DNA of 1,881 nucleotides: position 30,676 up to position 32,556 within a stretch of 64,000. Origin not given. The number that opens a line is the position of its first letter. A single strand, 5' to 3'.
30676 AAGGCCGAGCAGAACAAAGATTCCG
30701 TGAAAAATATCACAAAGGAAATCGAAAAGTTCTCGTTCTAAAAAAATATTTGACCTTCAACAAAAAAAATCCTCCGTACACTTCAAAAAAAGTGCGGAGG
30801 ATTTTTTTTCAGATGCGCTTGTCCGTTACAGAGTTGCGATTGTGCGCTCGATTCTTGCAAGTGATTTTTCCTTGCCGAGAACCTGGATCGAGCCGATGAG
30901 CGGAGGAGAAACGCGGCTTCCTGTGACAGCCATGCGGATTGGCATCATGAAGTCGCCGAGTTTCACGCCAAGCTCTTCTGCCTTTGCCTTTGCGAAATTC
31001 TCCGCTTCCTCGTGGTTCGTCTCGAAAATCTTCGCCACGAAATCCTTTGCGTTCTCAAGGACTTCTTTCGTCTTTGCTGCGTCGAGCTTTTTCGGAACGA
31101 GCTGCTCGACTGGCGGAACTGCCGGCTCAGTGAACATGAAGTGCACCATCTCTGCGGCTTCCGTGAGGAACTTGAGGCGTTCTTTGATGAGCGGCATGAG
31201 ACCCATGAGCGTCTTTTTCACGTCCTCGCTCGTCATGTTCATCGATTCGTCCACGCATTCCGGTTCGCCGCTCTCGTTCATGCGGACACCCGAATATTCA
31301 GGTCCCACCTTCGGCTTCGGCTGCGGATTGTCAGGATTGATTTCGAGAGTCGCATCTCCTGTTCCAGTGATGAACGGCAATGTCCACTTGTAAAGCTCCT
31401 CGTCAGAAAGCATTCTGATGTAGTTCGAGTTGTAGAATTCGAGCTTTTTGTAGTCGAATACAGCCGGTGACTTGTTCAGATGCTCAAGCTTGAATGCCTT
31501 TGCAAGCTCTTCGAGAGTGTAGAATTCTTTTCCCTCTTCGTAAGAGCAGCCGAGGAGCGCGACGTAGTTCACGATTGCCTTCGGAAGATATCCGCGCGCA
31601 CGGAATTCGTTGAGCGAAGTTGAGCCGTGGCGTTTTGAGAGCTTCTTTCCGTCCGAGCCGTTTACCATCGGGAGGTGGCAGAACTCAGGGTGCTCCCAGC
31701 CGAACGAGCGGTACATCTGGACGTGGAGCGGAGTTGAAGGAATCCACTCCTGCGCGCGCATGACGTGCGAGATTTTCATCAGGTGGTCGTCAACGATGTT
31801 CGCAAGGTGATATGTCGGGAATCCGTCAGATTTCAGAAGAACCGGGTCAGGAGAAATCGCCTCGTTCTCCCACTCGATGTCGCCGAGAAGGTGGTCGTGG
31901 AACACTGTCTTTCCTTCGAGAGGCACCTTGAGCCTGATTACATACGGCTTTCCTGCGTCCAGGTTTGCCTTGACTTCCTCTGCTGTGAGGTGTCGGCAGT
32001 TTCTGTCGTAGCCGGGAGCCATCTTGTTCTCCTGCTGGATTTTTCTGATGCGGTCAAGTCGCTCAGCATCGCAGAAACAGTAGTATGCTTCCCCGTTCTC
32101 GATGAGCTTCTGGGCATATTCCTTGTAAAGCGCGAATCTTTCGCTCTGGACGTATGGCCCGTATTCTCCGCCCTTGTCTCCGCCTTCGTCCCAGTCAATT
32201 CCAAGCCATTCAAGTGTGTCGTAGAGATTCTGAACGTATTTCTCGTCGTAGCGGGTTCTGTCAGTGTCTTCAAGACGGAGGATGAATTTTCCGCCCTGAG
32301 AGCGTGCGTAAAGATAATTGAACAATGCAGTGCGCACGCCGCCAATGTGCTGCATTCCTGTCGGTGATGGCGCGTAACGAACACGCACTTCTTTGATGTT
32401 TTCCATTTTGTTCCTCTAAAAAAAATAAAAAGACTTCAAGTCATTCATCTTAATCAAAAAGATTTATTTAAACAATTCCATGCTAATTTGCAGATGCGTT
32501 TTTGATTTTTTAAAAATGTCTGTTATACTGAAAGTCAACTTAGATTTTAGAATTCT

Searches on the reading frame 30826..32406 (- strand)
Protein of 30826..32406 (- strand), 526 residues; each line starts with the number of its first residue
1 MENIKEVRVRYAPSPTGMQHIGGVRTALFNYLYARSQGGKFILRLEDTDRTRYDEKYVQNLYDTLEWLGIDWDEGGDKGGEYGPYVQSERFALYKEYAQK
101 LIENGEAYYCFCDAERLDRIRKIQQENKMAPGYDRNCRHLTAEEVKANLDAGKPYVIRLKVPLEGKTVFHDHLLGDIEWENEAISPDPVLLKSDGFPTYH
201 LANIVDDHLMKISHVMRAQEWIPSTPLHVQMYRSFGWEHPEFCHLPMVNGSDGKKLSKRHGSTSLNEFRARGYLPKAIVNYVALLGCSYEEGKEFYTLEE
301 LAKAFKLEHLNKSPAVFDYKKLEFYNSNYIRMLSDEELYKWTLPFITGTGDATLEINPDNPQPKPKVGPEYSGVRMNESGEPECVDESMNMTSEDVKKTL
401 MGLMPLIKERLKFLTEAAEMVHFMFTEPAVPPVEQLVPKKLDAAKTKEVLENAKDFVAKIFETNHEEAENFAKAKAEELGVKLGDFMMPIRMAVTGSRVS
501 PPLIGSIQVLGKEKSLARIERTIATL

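Call 76: find_encoding_contigs(protein=window:30826-32406:-, flank=10000, max_places=1)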
Protein window:30826-32406:- (526 aa): 7 contigs read that carry it; 1 place shown.
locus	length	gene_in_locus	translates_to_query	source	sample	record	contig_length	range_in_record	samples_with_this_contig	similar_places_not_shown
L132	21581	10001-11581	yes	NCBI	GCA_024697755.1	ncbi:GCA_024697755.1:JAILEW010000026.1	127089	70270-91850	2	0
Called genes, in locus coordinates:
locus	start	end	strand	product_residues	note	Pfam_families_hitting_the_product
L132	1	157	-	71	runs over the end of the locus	-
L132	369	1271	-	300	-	-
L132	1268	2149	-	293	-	-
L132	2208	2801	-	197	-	-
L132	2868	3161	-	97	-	PF21716:dnstrm_HI1420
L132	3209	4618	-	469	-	-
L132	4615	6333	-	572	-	PF20434:BD-FAE (weak)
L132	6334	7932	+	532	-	PF18435:EstA_Ig_like (weak), PF02230:Abhydrolase_2 (faint)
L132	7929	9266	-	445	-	PF02127:Peptidase_M18, PF05343:Peptidase_M42 (faint)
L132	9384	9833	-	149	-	-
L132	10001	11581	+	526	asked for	PF00749:tRNA-synt_1c, PF19269:Anticodon_2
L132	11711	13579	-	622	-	PF00015:MCPsignal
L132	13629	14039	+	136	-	PF13151:DUF3990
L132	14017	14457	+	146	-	-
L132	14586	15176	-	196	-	-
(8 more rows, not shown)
